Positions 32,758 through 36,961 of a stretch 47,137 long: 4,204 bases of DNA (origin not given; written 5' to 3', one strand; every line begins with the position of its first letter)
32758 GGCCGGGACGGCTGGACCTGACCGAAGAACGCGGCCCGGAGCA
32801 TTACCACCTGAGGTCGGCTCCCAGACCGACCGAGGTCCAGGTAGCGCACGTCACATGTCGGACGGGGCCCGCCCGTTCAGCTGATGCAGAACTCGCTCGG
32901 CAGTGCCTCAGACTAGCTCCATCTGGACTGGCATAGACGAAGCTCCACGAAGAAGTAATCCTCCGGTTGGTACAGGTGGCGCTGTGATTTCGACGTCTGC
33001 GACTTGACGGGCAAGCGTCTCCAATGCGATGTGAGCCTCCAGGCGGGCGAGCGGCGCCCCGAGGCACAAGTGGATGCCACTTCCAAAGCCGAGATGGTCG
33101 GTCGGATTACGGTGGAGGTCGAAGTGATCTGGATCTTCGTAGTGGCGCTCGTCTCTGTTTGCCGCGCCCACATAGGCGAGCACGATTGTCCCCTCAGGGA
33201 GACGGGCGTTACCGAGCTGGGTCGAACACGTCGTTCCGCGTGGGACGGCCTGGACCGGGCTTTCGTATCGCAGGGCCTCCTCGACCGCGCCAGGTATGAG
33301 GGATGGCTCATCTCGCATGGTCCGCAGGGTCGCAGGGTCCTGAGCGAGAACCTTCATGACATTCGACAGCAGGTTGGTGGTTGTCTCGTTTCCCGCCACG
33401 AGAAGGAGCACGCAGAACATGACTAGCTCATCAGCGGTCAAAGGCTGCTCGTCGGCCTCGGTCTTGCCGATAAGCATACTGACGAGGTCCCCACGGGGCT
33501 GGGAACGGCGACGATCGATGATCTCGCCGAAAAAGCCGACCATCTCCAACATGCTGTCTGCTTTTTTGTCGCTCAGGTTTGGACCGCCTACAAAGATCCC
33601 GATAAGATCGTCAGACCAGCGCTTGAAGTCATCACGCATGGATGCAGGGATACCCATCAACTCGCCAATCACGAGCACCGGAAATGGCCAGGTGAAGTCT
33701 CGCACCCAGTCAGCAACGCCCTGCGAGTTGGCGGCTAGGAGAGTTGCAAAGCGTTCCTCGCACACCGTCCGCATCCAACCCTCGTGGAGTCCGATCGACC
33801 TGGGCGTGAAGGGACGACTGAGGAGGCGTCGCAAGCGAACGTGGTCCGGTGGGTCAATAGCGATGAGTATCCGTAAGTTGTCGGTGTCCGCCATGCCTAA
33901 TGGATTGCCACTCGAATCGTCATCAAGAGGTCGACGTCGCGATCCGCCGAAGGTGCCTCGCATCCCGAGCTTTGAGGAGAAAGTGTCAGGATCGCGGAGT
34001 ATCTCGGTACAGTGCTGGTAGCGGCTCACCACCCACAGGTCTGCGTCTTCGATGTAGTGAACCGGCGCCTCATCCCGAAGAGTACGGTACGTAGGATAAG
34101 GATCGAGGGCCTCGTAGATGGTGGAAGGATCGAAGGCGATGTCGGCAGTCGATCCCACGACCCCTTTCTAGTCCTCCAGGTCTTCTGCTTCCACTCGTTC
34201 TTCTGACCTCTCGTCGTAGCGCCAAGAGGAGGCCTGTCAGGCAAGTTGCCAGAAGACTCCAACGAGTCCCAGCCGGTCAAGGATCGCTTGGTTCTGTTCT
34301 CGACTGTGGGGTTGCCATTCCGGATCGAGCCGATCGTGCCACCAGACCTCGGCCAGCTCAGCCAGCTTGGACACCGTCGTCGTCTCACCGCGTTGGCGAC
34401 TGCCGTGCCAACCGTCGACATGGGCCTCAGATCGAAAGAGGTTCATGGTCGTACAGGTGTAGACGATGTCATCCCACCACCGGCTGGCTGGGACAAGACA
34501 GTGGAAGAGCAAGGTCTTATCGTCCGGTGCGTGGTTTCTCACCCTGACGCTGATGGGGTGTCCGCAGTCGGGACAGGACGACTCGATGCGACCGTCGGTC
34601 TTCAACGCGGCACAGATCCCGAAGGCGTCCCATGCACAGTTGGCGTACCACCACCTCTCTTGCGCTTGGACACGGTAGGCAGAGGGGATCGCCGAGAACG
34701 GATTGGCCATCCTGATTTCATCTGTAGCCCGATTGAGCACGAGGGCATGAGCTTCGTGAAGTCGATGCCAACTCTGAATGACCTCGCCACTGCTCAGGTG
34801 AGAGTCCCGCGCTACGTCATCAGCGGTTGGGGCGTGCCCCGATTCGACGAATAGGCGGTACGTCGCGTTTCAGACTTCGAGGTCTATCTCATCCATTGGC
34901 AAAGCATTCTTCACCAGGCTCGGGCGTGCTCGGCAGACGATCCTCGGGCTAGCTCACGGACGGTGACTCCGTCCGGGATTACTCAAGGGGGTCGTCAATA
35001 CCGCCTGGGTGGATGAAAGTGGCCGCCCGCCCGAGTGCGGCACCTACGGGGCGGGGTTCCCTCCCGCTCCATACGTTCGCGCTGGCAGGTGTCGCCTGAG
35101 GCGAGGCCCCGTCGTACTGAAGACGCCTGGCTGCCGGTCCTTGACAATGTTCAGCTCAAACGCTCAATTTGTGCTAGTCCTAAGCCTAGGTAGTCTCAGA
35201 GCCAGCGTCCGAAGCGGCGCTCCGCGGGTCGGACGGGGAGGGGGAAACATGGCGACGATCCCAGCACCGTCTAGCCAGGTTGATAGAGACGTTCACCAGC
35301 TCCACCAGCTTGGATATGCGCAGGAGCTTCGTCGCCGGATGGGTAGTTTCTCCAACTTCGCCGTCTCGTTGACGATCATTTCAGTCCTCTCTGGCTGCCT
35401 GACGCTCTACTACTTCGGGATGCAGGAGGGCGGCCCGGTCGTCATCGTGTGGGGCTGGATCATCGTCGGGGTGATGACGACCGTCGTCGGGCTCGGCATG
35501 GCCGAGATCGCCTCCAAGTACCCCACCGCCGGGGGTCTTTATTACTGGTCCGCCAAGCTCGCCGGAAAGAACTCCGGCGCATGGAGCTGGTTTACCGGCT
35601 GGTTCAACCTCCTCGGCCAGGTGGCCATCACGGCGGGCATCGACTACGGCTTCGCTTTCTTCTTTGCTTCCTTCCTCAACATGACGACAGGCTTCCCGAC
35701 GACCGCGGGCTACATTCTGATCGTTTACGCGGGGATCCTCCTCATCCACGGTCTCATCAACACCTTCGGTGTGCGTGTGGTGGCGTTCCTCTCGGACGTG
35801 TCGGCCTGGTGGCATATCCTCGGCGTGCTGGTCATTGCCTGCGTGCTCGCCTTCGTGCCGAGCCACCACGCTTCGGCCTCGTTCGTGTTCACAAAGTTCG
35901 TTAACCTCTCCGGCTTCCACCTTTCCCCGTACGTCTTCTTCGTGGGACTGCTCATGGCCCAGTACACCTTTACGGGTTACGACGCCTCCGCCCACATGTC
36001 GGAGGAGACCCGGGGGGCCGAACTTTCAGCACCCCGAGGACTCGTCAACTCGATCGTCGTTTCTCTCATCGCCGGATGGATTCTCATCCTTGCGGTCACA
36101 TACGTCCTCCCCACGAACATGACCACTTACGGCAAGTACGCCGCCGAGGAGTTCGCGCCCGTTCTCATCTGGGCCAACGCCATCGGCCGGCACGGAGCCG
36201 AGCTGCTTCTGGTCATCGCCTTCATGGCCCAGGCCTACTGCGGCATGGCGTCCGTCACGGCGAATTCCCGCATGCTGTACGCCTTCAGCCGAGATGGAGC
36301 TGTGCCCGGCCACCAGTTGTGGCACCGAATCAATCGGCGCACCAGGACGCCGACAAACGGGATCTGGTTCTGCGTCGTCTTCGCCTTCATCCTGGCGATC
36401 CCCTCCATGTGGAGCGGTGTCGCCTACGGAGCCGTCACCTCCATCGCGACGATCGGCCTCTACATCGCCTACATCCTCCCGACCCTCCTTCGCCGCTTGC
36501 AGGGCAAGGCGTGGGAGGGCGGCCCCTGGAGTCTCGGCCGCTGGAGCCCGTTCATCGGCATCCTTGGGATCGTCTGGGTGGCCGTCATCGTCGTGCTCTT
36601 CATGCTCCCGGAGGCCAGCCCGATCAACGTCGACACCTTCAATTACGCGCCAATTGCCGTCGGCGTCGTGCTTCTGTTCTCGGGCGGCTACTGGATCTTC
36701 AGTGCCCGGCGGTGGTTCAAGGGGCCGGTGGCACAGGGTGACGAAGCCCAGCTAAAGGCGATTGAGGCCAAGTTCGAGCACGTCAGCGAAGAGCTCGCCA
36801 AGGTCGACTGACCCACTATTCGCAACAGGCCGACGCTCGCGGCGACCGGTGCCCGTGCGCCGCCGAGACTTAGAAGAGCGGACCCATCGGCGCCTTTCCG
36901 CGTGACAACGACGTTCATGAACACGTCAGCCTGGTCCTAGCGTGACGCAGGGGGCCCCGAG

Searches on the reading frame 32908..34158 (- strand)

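Call 63: search_protein_families(library=pfam, proteins=[window:32908-34158:-], max_evalue=0.001)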
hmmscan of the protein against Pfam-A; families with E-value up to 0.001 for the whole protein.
window:32908-34158:- (416 aa): 1 family
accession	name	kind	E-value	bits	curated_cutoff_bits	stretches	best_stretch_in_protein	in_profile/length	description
PF00067.27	p450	-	1e-26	94.2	22.8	1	201-382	218-428/462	Cytochrome P450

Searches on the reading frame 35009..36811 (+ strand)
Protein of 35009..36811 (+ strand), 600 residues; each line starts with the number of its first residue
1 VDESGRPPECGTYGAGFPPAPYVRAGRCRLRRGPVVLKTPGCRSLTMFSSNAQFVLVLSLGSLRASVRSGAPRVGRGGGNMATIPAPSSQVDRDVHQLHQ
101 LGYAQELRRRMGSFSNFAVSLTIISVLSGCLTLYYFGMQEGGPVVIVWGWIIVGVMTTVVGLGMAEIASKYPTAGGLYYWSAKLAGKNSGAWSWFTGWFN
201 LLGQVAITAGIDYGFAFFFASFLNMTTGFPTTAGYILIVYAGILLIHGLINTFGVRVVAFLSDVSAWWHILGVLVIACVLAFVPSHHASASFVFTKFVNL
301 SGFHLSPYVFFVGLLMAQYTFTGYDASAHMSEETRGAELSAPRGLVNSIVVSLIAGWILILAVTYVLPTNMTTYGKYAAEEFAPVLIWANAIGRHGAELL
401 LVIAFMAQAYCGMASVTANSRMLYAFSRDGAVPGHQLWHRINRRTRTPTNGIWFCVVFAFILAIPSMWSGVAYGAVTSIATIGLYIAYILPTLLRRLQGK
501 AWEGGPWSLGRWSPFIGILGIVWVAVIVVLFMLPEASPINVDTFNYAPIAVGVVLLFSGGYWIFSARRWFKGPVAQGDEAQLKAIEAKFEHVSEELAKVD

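Call 63: search_protein_families(library=pfam, proteins=[window:35009-36811:+], max_evalue=0.001)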
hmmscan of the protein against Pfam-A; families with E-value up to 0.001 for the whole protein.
window:35009-36811:+ (600 aa): 2 families
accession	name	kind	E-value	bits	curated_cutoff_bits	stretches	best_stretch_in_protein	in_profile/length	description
PF13520.12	AA_permease_2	-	1.7e-62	212.1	27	1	114-553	4-426/427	Amino acid permease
PF00324.27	AA_permease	-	1.5e-26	93.6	24.6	1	129-537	14-423/470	Amino acid permease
